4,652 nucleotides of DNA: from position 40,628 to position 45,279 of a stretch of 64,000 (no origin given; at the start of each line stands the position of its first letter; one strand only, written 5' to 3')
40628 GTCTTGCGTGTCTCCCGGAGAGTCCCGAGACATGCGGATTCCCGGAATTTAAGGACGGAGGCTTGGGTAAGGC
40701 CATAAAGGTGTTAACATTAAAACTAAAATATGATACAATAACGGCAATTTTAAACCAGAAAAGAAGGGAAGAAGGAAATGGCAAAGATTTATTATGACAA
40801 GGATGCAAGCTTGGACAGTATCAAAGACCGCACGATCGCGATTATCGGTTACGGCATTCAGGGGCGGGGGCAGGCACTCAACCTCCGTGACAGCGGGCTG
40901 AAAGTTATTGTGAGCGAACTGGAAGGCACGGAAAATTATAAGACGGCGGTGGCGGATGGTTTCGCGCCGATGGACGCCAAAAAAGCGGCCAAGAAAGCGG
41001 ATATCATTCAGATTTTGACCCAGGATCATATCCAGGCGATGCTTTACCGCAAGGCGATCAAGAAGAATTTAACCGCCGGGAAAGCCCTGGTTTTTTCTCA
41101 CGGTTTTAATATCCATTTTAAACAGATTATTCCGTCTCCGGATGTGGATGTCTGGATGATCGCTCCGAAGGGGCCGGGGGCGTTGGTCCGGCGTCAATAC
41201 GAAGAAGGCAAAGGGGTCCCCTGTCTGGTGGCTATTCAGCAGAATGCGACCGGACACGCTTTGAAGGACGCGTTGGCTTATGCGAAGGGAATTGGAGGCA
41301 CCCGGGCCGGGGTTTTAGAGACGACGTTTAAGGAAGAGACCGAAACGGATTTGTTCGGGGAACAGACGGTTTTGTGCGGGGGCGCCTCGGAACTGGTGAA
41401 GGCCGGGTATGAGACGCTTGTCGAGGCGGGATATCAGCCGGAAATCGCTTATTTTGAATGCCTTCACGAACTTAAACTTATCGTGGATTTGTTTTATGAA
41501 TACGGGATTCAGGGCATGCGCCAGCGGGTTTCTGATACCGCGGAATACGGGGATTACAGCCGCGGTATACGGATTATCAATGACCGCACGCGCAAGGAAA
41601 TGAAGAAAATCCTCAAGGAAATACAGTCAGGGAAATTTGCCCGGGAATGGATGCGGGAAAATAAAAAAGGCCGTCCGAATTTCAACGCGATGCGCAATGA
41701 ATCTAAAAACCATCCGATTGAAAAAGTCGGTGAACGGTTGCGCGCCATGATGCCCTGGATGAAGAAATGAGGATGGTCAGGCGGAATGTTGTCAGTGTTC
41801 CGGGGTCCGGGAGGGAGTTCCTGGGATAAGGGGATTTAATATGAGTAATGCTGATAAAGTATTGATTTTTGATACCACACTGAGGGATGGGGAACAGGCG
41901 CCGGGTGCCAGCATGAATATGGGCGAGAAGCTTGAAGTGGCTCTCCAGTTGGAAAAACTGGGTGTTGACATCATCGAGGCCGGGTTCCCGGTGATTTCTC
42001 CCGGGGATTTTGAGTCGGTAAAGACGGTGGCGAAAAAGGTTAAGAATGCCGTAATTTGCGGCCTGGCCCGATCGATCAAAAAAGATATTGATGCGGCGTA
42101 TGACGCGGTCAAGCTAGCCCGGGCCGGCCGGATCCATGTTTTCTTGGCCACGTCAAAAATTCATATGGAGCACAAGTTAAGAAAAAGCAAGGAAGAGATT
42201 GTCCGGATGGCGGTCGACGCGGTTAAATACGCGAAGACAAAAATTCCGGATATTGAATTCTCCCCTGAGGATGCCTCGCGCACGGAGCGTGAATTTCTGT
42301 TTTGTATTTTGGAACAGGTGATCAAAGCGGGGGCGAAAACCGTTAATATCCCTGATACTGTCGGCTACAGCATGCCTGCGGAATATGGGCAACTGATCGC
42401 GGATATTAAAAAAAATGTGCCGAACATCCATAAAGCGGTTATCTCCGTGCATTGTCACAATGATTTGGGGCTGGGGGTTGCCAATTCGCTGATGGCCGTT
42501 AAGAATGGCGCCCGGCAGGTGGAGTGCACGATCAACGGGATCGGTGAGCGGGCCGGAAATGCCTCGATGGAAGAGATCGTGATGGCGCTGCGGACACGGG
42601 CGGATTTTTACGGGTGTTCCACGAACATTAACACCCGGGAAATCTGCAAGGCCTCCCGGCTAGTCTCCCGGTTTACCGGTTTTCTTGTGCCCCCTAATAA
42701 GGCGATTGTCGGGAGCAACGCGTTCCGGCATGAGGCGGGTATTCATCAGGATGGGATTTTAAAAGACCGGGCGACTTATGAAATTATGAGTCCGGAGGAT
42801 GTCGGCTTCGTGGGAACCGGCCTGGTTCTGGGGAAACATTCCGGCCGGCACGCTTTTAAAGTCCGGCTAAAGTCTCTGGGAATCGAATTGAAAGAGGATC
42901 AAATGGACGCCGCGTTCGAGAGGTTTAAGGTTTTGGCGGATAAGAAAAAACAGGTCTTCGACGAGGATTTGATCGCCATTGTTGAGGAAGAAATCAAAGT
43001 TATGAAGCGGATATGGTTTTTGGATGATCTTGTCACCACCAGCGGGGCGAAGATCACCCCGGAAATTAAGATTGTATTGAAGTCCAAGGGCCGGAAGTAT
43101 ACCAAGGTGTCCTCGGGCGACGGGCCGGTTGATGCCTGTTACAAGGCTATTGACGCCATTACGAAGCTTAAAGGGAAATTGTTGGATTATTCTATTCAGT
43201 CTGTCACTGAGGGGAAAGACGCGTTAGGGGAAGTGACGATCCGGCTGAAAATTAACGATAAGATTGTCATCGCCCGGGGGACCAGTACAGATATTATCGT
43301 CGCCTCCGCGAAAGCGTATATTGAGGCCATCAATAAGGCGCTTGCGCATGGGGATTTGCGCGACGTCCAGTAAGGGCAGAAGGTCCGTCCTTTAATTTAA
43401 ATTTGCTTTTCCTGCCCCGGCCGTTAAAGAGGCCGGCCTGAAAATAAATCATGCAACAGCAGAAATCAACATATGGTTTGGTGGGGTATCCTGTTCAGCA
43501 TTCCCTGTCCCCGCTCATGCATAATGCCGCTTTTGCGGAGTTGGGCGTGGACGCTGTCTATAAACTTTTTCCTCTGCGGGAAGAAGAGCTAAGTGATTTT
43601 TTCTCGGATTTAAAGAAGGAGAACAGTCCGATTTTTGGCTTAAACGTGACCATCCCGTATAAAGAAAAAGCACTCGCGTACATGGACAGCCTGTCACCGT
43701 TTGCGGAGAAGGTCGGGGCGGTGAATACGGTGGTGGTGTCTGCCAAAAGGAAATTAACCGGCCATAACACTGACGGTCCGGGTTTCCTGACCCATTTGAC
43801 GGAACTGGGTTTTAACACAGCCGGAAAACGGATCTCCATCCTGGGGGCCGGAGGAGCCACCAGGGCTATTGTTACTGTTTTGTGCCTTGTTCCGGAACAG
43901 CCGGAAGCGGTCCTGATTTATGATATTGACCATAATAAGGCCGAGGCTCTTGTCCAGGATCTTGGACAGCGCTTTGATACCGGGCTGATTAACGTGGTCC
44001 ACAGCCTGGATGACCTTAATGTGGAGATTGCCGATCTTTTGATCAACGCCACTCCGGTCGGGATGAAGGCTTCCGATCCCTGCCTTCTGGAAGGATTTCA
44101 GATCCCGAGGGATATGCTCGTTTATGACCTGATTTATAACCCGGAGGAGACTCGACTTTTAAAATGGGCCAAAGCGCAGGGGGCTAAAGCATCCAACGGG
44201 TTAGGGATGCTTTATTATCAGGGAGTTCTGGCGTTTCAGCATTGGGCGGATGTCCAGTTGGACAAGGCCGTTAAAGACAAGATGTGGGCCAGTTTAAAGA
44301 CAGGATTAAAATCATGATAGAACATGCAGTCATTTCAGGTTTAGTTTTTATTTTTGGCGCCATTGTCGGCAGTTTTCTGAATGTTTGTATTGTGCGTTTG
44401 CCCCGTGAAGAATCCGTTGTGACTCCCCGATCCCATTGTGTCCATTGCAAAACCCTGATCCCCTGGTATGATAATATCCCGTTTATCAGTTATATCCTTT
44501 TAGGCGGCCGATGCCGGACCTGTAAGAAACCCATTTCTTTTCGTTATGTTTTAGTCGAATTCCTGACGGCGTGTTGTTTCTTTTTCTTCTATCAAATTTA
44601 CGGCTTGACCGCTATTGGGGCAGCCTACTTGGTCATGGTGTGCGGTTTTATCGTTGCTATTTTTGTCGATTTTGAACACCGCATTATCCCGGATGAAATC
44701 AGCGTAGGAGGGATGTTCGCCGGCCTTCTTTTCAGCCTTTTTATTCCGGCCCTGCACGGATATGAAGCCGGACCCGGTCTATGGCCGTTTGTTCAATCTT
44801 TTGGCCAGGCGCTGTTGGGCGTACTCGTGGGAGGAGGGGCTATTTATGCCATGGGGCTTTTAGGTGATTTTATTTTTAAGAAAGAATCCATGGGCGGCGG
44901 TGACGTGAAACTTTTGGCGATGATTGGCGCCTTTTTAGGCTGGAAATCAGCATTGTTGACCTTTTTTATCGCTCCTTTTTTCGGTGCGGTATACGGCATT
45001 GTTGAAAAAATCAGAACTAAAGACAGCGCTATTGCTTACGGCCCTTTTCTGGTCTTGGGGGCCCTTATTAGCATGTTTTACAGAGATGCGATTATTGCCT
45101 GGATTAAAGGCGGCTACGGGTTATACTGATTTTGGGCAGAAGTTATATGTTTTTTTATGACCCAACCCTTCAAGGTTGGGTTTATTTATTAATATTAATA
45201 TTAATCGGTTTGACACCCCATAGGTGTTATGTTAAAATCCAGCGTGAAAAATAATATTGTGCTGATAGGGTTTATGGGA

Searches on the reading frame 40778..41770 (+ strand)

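Call 63: search_protein_families(library=pfam, proteins=[window:40778-41770:+], max_evalue=0.00001)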
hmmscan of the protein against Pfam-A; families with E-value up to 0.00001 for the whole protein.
window:40778-41770:+ (330 aa): 2 families
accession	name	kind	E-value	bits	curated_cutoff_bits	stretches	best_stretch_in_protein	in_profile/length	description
PF01450.25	KARI_C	-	4e-69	231.9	29.1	1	184-327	1-144/144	Ketol-acid reductoisomerase, C-terminal domain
PF07991.19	KARI_N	-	9e-68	227.5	20.6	1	15-178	2-165/165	Acetohydroxy acid isomeroreductase, NADPH-binding domain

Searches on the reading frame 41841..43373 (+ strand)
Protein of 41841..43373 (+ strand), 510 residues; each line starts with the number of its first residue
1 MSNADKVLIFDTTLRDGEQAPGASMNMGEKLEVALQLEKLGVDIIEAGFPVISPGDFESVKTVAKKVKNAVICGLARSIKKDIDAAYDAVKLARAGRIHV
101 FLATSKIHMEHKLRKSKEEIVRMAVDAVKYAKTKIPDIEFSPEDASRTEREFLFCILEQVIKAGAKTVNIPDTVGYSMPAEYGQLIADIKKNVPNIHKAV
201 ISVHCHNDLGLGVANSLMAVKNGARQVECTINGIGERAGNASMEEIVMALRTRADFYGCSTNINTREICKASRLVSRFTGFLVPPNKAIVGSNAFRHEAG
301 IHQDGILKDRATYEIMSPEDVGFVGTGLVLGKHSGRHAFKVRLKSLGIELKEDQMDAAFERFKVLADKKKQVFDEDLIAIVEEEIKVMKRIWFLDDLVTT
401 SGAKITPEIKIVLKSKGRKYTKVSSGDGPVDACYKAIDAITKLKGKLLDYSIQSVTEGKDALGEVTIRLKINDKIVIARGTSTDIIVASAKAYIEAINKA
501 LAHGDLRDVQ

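Call 63: search_protein_families(library=pfam, proteins=[window:41841-43373:+], max_evalue=0.00001)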
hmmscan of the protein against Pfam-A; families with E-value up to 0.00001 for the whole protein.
window:41841-43373:+ (510 aa): 3 families
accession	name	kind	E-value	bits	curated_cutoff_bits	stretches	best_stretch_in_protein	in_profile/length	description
PF00682.25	HMGL-like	-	4.6e-98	328.2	29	1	7-275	2-260/260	HMGL-like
PF08502.15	LeuA_dimer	-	6.9e-34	117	24.9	1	371-501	1-131/131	LeuA allosteric (dimerisation) domain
PF22617.1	HCS_D2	-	4.1e-31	107.6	27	1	289-370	1-82/82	Homocitrate synthase post-HMGL domain-like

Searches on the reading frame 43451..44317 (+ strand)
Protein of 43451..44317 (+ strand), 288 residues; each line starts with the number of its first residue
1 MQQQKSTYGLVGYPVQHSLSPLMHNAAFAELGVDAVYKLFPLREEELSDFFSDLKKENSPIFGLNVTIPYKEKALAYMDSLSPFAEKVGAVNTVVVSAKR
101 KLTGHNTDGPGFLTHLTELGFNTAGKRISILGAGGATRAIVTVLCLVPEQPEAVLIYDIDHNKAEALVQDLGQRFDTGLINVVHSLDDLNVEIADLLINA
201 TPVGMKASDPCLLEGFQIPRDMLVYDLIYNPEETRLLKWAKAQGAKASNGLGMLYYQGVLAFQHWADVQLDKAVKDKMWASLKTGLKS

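Call 63: search_protein_families(library=pfam, proteins=[window:43451-44317:+], max_evalue=0.00001)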
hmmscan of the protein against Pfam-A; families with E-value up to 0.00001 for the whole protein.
window:43451-44317:+ (288 aa): 1 family
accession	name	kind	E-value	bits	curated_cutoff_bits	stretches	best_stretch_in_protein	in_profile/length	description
PF08501.16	Shikimate_dh_N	-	5.8e-28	97.4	27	1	10-94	1-83/83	Shikimate dehydrogenase substrate binding domain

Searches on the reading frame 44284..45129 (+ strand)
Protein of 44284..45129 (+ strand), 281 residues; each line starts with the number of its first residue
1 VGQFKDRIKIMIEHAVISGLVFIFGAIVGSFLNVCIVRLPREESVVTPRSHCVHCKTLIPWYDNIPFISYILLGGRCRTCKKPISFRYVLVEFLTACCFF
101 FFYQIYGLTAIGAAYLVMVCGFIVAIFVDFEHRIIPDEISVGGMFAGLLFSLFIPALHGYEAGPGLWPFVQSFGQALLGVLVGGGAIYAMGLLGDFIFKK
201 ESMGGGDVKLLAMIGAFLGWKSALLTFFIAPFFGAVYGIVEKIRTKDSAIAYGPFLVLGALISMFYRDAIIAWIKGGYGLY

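Call 63: search_protein_families(library=pfam, proteins=[window:44284-45129:+], max_evalue=0.00001)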
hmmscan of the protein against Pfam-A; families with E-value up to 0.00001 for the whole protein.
window:44284-45129:+ (281 aa): 2 families
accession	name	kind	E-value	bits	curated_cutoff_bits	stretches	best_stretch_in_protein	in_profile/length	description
PF06750.18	A24_N_bact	-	7.8e-34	116.1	23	1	23-103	1-81/84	Bacterial Peptidase A24 N-terminal domain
PF01478.23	Peptidase_A24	-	3.7e-19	69.6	26.5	1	116-239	1-104/104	Type IV leader peptidase family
